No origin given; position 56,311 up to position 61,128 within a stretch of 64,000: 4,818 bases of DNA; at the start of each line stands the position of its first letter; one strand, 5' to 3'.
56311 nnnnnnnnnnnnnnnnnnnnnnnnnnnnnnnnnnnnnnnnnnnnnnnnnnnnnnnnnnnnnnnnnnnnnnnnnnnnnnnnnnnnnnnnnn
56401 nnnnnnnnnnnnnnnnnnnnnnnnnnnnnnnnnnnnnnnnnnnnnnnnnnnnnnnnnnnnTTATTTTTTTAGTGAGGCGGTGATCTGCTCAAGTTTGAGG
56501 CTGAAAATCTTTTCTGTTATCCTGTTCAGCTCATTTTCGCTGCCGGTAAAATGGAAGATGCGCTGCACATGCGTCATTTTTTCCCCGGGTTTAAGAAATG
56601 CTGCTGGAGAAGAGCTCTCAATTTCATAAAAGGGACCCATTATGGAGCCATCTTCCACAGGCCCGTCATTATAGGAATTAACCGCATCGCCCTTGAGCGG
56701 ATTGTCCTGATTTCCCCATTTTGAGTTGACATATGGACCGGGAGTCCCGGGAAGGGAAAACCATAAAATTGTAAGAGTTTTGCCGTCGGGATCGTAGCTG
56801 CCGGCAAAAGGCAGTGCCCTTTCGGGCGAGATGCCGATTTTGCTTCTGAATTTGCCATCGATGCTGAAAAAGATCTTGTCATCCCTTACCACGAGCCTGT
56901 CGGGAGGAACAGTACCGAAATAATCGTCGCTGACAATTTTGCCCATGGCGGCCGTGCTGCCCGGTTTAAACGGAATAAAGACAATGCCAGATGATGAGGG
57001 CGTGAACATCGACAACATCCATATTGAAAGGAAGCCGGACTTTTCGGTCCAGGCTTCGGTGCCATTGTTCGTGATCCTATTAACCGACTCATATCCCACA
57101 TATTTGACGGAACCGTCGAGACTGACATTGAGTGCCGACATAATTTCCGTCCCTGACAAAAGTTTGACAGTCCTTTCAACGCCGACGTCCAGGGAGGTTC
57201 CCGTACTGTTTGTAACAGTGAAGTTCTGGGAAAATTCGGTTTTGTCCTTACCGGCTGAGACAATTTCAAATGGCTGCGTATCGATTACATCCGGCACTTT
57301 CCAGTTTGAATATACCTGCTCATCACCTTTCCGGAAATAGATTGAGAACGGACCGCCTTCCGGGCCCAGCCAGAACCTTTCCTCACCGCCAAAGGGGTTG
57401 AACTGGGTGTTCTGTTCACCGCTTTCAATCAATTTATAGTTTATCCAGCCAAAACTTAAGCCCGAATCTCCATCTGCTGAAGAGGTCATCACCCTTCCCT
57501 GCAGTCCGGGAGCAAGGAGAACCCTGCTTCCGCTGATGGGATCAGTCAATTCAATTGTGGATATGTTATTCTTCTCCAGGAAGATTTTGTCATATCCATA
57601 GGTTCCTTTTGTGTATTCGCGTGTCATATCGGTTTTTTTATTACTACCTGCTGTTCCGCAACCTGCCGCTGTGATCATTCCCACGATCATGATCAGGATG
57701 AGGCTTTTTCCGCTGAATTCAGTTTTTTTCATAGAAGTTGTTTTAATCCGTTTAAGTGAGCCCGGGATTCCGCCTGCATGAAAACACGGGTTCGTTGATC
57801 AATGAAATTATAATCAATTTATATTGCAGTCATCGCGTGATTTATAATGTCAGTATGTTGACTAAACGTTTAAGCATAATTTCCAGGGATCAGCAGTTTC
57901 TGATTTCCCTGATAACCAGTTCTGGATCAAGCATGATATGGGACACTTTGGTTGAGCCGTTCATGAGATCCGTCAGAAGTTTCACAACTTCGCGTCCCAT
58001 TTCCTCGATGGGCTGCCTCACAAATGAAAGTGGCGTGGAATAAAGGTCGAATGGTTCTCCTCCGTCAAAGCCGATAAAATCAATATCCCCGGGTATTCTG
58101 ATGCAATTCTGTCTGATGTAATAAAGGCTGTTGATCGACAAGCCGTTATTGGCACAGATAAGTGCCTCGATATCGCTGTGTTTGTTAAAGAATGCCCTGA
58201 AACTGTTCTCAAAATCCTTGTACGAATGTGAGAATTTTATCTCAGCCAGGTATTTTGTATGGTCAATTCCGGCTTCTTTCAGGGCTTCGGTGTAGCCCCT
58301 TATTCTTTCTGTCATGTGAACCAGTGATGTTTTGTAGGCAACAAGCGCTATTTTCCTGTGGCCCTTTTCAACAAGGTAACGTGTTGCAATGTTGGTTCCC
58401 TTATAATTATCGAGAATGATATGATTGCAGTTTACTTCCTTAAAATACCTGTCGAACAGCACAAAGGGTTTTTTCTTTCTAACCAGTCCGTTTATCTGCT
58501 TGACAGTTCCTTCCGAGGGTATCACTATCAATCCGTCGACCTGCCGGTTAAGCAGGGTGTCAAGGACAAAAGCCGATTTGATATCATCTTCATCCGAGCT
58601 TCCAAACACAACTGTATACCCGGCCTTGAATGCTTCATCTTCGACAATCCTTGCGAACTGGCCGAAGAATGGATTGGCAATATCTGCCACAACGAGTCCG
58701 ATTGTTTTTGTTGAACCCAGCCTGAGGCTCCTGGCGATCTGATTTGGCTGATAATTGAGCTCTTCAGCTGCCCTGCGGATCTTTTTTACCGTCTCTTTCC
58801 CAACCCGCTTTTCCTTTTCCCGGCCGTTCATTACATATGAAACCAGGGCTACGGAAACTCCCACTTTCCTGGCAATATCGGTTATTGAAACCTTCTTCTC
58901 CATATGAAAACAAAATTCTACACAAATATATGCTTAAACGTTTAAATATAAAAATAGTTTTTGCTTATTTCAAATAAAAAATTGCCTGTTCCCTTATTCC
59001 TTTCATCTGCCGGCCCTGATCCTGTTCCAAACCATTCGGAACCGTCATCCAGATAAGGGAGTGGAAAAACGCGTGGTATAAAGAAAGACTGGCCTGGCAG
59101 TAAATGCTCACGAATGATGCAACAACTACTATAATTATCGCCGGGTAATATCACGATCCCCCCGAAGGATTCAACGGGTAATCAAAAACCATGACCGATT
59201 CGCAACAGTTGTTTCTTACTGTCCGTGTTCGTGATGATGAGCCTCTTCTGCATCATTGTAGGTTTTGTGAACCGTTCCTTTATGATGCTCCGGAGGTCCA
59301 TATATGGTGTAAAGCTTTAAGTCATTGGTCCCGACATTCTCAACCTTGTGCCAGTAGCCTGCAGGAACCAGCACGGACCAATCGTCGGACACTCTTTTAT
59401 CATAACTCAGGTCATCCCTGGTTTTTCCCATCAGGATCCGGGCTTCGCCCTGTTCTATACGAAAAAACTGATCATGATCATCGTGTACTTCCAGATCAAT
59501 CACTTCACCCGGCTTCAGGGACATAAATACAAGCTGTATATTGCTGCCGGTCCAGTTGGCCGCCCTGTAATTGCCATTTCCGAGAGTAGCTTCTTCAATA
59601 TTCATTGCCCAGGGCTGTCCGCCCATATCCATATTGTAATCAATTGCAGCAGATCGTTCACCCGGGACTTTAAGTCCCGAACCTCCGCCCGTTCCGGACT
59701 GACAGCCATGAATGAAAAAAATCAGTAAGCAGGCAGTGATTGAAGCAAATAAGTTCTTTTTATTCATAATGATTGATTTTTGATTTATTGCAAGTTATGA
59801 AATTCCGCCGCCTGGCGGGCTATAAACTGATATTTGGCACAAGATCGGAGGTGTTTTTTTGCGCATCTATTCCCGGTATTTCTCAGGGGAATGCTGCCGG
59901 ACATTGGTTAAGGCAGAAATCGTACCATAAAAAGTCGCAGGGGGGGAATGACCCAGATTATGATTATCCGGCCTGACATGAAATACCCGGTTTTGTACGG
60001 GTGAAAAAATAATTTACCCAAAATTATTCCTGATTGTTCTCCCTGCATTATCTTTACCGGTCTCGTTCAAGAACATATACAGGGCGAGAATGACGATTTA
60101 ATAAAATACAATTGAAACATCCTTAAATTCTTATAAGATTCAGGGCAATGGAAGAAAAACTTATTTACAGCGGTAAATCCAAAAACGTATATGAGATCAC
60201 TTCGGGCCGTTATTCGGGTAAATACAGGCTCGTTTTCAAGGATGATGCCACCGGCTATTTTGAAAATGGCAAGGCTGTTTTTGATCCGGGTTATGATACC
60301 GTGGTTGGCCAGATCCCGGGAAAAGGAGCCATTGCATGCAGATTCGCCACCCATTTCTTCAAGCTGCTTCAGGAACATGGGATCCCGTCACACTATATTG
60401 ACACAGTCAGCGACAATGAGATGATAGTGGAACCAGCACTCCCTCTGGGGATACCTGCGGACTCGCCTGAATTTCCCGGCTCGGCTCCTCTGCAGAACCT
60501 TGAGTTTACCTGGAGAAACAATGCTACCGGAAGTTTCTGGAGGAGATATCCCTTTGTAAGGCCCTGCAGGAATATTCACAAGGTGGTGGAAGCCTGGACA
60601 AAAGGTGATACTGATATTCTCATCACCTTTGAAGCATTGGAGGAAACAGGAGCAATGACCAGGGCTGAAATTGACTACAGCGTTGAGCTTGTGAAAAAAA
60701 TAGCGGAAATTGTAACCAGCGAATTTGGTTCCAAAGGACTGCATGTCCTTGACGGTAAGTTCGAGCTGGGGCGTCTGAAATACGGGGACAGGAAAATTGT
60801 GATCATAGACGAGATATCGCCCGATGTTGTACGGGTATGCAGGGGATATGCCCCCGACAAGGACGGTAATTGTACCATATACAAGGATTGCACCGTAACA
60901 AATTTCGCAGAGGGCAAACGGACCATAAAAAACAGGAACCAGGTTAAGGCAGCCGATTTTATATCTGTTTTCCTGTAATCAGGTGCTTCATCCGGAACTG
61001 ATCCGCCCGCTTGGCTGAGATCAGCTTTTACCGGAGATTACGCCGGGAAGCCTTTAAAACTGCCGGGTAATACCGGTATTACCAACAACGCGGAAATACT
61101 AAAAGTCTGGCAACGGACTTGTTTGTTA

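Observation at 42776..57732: Atypical PUL: two GH172/DUF2961 enzymes combined with a penicillin-acylase-family Ntn hydrolase, a CocE/NonD hydrolase, a PKD lipoprotein and an unknown lipoprotein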

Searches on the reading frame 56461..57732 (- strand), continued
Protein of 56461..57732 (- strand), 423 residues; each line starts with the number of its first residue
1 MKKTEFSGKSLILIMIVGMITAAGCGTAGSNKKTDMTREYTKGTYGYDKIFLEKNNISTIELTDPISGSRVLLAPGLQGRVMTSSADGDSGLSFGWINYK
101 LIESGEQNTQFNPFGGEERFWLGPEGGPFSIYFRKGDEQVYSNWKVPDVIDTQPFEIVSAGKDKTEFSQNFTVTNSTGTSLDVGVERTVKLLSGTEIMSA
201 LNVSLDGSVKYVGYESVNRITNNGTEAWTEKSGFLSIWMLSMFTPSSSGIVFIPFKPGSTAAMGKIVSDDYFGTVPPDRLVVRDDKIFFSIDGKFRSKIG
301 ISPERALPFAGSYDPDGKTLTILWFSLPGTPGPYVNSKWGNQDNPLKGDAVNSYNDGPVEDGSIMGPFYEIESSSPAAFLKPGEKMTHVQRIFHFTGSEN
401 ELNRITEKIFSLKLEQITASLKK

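Call 47: search_protein_families(library=pfam, proteins=[L109:1222-3009:+, L098:3942-5660:+, L110:1595-3373:+, L075:3840-5999:+, L139:14324-16540:+, L141:16603-17754:+, L141:17832-19157:+, L131:633-1664:-, L103:5701-6582:+, L120:18874-20994:-], max_evalue=0.001)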
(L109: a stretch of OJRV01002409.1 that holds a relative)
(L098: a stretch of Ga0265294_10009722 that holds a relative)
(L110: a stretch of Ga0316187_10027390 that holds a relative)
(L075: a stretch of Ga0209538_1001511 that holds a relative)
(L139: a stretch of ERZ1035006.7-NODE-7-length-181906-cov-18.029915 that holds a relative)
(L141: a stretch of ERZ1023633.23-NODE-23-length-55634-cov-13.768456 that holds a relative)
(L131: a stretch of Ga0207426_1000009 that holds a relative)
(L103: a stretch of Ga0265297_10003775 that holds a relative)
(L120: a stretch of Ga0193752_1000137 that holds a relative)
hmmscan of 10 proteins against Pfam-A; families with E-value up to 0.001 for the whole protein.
L109:1222-3009:+ (595 aa): 3 families
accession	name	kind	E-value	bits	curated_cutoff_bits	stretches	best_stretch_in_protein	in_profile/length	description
PF07882.17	Fucose_iso_N2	-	1.3e-92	308.8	22.3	1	179-360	1-180/180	L-fucose isomerase, second N-terminal domain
PF07881.17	Fucose_iso_N1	-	5.7e-77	257.8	28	1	10-178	1-169/169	L-fucose isomerase, first N-terminal domain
PF02952.23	Fucose_iso_C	-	4.1e-52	176.1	29.3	1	396-559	1-143/143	L-fucose isomerase, C-terminal domain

L098:3942-5660:+ (572 aa): 2 families
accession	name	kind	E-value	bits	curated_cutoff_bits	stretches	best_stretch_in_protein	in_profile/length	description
PF02782.22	FGGY_C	-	2.9e-39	135.4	27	1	300-516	2-198/198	FGGY family of carbohydrate kinases, C-terminal domain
PF00370.27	FGGY_N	-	6.3e-15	55.9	28.8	1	16-291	2-245/245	FGGY family of carbohydrate kinases, N-terminal domain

L110:1595-3373:+ (592 aa): 2 families
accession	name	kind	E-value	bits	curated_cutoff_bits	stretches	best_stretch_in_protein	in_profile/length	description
PF00884.28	Sulfatase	-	1.9e-57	195.3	25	1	36-329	1-299/301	Sulfatase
PF16347.10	SGSH_C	-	1.9e-06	28.5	29.3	1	289-409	10-136/154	N-sulphoglucosamine sulphohydrolase, C-terminal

L075:3840-5999:+ (719 aa): 1 family
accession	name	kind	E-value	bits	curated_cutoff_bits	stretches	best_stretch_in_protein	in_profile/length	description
PF03781.23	FGE-sulfatase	-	1.4e-33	117.1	23.3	1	514-679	24-226/255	Sulfatase-modifying factor enzyme 1-like domain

L139:14324-16540:+ (738 aa): 1 family
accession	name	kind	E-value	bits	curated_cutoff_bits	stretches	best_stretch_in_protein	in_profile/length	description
PF13810.12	DUF4185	-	1e-28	100.9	39.5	1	492-720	50-282/309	Domain of unknown function (DUF4185)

L141:16603-17754:+ (383 aa): 1 family
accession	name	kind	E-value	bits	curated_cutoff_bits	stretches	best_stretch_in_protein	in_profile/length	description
PF13088.12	BNR_2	-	1.4e-08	34.9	31.4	1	135-209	20-96/277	BNR repeat-like domain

L141:17832-19157:+ (441 aa): 2 families
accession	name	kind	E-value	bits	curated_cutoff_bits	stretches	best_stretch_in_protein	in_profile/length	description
PF01569.27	PAP2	-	7.6e-15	55.3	27.2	1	169-250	25-125/130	PAP2 superfamily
PF14360.12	PAP2_C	-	0.00023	22.1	27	1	182-242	8-68/74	PAP2 superfamily C-terminal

L131:633-1664:- (343 aa): 3 families
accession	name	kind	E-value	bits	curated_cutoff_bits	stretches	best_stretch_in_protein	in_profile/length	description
PF13377.12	Peripla_BP_3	-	6.5e-07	30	26.5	1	259-327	77-145/167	Periplasmic binding protein-like domain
PF00392.27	GntR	-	1e-06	28.7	27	1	21-83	2-64/64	Bacterial regulatory proteins, gntR family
PF08279.18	HTH_11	-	0.00039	20.7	25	1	45-81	17-54/55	HTH domain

L103:5701-6582:+ (293 aa): 2 families
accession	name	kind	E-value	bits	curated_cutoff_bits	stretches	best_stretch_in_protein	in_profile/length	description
PF12706.13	Lactamase_B_2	-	4.7e-19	69.2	27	1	49-251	3-200/200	Beta-lactamase superfamily domain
PF13483.12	Lactamase_B_3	-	1.7e-16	61.1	24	1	32-220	2-136/160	Beta-lactamase superfamily domain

L120:18874-20994:- (706 aa): 4 families
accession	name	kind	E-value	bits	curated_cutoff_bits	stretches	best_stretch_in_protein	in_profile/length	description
PF00106.31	adh_short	-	7.9e-40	136.9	26.6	1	446-632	2-185/195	short chain dehydrogenase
PF13561.12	adh_short_C2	-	1.2e-39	136.8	27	1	451-700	1-235/236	Enoyl-(Acyl carrier protein) reductase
PF00596.27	Aldolase_II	-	3.7e-18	66.5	22.2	1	40-229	11-180/183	Class II Aldolase and Adducin N-terminal domain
PF08659.16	KR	-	2.3e-07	31.3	22.6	1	448-564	4-122/180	KR domain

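Call 48: predict_structure(alignment_id=A1)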
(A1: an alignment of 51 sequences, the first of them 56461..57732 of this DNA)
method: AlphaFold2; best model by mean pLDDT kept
length: 423 residues; sequences in the alignment: 51
mean_pLDDT: 82.3   pTM: 0.83
mean pLDDT of the five models: 82.3, 82.0, 80.2, 77.6, 77.5
residues with pLDDT >= 90: 217; 70-90: 115; 50-70: 47; < 50: 44
segments of 3 or more residues with pLDDT < 50: 1-6, 22-33, 125-141, 148-150
pLDDT, mean of each block of 10 residues (from residue 1): 47 61 40 62 88 93 94 92 92 88 72 79 53 40 50 84 96 76 94 95 92 97 93 86 90 95 89 84 94 83 94 96 92 80 81 73 63 92 97 97 96 95 78
secondary structure, 60 per line:
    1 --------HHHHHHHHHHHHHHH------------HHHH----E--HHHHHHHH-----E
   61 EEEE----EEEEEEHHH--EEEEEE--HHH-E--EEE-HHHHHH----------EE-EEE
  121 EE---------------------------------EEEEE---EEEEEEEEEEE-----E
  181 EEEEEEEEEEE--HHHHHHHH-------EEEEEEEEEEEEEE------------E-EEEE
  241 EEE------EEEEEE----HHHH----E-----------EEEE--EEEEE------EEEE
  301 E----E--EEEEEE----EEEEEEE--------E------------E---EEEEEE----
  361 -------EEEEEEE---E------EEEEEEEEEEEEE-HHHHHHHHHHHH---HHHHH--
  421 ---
elements in order: H9-23 H36-39 H47-54 E60-64 E69-74 E80-85 E95-97 H99-104 E118-122 E156-160 E164-174 E180-191 H194-201 E209-222 E237-243 E250-255 H260-263 E280-283 E286-290 E297-301 E309-314 E319-325 E351-356 E368-374 E385-397 H399-410 H414-418

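Call 53: fold_search(model_id=the predicted structure, library=pdb)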
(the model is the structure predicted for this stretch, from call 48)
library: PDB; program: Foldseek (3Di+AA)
matches with E <= 10: 766; with E <= 0.001: 45
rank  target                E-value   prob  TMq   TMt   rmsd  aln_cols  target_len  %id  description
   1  3k25_A                3.1e-11  1.00  0.47  0.66   6.6       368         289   12  Crystal Structure of Slr1438 protein from Synechocystis sp. PCC 6803, Northeast Structural Genomics Consortium Target  (released 2009-10-13)
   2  3q1n                  7.2e-11  1.00  0.46  0.64   5.6       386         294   10  Crystal structure of a galactose mutarotase-like protein (LSEI_2598) from Lactobacillus casei ATCC 334 at 1.61 A resolut (released 2011-01-19)
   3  3dcd_A                6.4e-10  1.00  0.42  0.56   7.4       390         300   12  X-ray structure of the galactose mutarotase related enzyme Q5FKD7 from Lactobacillus acidophilus at the resolution 1.9 (released 2008-07-29)
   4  4bze_B                1.3e-09  1.00  0.41  0.52   9.3       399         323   10  Crystal structure of galactose mutarotase GalM from Bacillus subtilis (released 2014-08-13)
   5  9grx_2                2.0e-09  1.00  0.39  0.53   8.7       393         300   12  NDH-PSI-LHCI supercomplex from S. oleracea (released 2025-02-12)
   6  3mwx_A                2.2e-08  1.00  0.41  0.52   9.0       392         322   10  Crystal structure of a putative galactose mutarotase (BSU18360) from BACILLUS SUBTILIS at 1.45 A resolution (released 2010-07-07)
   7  2cir                  1.2e-07  1.00  0.45  0.64   5.9       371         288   12  Structure-based functional annotation: Yeast ymr099c codes for a D- hexose-6-phosphate mutarotase. Complex with glucose- (released 2006-07-12)
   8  2ciq                  2.3e-07  1.00  0.44  0.61   6.0       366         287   11  Structure-based functional annotation: Yeast ymr099c codes for a D- hexose-6-phosphate mutarotase. (released 2006-07-11)
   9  6al2_A                3.2e-07  1.00  0.33  0.30   8.8       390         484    9  Crystal structure of E. coli YidC at 2.8 A resolution (released 2018-11-07)
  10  6al2_B                7.4e-07  1.00  0.34  0.30  12.3       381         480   10  Crystal structure of E. coli YidC at 2.8 A resolution (released 2018-11-07)
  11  3blc_A                9.3e-07  1.00  0.34  0.48   8.7       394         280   10  Crystal structure of the periplasmic domain of the Escherichia Coli YIDC (released 2007-12-25)
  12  5mg3_C                1.4e-06  1.00  0.35  0.33   8.3       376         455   10  EM fitted model of bacterial holo-translocon (released 2016-12-28)
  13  3wvf_A                2.3e-06  1.00  0.34  0.33   8.2       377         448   10  Crystal structure of YidC from Escherichia coli (released 2014-12-17)
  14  3bs6_B                2.7e-06  1.00  0.34  0.51   8.2       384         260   10  1.8 Angstrom crystal structure of the periplasmic domain of the membrane insertase YidC (released 2008-02-12)
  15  8ho9_A                5.3e-06  1.00  0.31  0.18  12.8       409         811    9  The cryo-EM structure of cellobiose phosphorylase from Clostridium thermocellum (cysteine-to-serine varient) (released 2023-12-13)
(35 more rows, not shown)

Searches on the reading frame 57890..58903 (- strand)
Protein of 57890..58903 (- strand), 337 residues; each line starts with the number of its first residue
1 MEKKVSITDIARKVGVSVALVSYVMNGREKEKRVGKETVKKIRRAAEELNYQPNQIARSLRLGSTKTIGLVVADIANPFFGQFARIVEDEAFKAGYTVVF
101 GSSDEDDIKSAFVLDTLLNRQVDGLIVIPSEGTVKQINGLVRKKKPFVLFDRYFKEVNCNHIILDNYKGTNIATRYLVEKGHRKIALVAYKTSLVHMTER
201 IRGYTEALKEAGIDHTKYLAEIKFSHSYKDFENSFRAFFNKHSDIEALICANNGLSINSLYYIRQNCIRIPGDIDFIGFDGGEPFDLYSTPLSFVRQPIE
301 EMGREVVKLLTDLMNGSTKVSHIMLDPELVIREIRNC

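Call 3: search_protein_families(library=pfam, proteins=[window:57890-58903:-], max_evalue=0.01)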
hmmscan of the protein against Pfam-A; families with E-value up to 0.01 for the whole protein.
window:57890-58903:- (337 aa): 6 families
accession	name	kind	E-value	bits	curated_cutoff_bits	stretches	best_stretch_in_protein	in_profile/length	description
PF13377.12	Peripla_BP_3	-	2.6e-27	96.4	26.5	1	175-333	2-165/167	Periplasmic binding protein-like domain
PF00532.27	Peripla_BP_1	-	1e-23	84.7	22.2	1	65-315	1-262/281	Periplasmic binding proteins and sugar binding domain of LacI family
PF13407.12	Peripla_BP_4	-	5.3e-15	56.1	35.1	1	68-284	1-221/258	Periplasmic binding protein domain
PF00356.27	LacI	-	1.4e-13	50.9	27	1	6-54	1-46/46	Bacterial regulatory proteins, lacI family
PF13458.12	Peripla_BP_6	-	3.3e-05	24.2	31.7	1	117-254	64-200/343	Periplasmic binding protein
PF18061.6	CRISPR_Cas9_WED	-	0.009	16.6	27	0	226-266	71-111/131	CRISPR-Cas9 WED domain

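Call 4: search_protein_families(library=ncbifam, proteins=[window:57890-58903:-], max_evalue=0.01)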
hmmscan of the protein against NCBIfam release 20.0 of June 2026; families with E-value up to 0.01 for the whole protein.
window:57890-58903:- (337 aa): 21 families
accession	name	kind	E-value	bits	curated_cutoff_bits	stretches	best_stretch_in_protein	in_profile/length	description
NF047341.1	lactose_RbsR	equivalog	1.1e-64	218.9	382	1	3-333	1-326/331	ribose utilization transcriptional repressor RbsR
NF007979.0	PRK10703.1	equivalog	2.1e-53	181.6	501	1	6-333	3-329/341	HTH-type transcriptional repressor PurR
NF007743.0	PRK10423.1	equivalog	1.7e-52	178.6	531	1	6-333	3-328/330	ribose operon transcriptional repressor RbsR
TIGR01481.1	ccpA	equivalog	9.6e-49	166.6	442.35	1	4-317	2-310/330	catabolite control protein A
NF008269.0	PRK11041.1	equivalog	9.7e-49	166.2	436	1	5-333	10-335/342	DNA-binding transcriptional regulator CytR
NF008002.0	PRK10727.1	equivalog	3.5e-47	161.1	557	1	6-332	3-326/341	HTH-type transcriptional regulator GalR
TIGR02417.1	fruct_sucro_rep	subfamily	6.1e-47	160.5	389.55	1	7-318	2-311/327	D-fructose-responsive transcription factor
NF007449.0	PRK10014.1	subfamily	1.5e-44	152.4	310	1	2-332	4-341/342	Mal regulon transcriptional regulator MalI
NF007075.0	PRK09526.1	subfamily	2.1e-43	148.6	340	1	2-333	3-329/358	LacI family DNA-binding transcriptional regulator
NF051853.1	TransRegUriRCory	equivalog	5.6e-43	147.3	550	1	7-332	3-321/327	transcriptional regulator UriR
NF008452.0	PRK11303.1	equivalog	1.4e-41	142.8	385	1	7-318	3-312/332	catabolite repressor/activator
NF007706.0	PRK10401.1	equivalog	3.1e-40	138.5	555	1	5-316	2-309/346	HTH-type transcriptional regulator GalS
NF052440.1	TransRegGNTRPSEAE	equivalog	2e-37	129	400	1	3-333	4-331/333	HTH-type transcriptional regulator GntR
NF047913.1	TransRegIdnR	equivalog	2.7e-25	89.4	500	1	2-320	3-315/331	DNA-binding transcriptional regulator IdnR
NF011563.0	PRK14987.1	equivalog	4.8e-21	75.3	433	1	3-326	4-320/331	gluconate operon transcriptional repressor GntR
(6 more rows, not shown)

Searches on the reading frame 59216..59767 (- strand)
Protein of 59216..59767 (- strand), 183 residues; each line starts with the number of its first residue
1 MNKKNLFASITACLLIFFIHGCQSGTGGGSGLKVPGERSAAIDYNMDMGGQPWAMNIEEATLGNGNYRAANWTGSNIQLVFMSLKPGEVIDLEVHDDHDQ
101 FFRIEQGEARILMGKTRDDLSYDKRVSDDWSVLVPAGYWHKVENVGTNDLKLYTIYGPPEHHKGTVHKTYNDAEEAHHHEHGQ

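Call 3: search_protein_families(library=pfam, proteins=[window:59216-59767:-], max_evalue=0.01)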
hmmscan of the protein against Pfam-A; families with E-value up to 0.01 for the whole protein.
window:59216-59767:- (183 aa): 3 families
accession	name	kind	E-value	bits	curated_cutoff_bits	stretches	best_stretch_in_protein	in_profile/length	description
PF07883.17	Cupin_2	-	3.5e-10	39.9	27.2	1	81-156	2-70/70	Cupin domain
PF14667.12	Polysacc_synt_C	-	0.00031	21.3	28.7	1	75-151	16-94/111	Polysaccharide biosynthesis C-terminal domain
PF01050.24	MannoseP_isomer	-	0.0024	18.5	23.6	1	65-154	17-99/116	Mannose-6-phosphate isomerase C-terminal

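Call 4: search_protein_families(library=ncbifam, proteins=[window:59216-59767:-], max_evalue=0.01)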
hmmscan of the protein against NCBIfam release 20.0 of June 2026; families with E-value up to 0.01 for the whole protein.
window:59216-59767:- (183 aa): 1 family
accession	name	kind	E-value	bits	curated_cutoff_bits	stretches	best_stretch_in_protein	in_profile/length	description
TIGR03404.1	bicupin_oxalic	subfamily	0.0028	16.8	254.2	1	76-160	244-327/367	bicupin, oxalate decarboxylase family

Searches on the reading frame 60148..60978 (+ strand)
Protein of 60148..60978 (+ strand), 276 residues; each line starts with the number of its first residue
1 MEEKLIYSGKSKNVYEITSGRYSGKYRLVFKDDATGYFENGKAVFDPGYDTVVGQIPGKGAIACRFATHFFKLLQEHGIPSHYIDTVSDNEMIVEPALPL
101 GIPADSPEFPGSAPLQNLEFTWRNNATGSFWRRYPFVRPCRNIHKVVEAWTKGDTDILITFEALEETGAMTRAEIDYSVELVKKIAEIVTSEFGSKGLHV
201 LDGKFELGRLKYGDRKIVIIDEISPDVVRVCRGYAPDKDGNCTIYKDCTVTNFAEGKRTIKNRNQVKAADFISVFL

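Call 5: search_protein_families(library=pfam, proteins=[window:60148-60978:+], max_evalue=0.001)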
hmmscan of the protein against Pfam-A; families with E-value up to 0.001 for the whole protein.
window:60148-60978:+ (276 aa): 1 family
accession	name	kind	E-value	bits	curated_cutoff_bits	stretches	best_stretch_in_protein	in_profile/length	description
PF01259.24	SAICAR_synt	-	1.7e-29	103.7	20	1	6-231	2-197/233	SAICAR synthetase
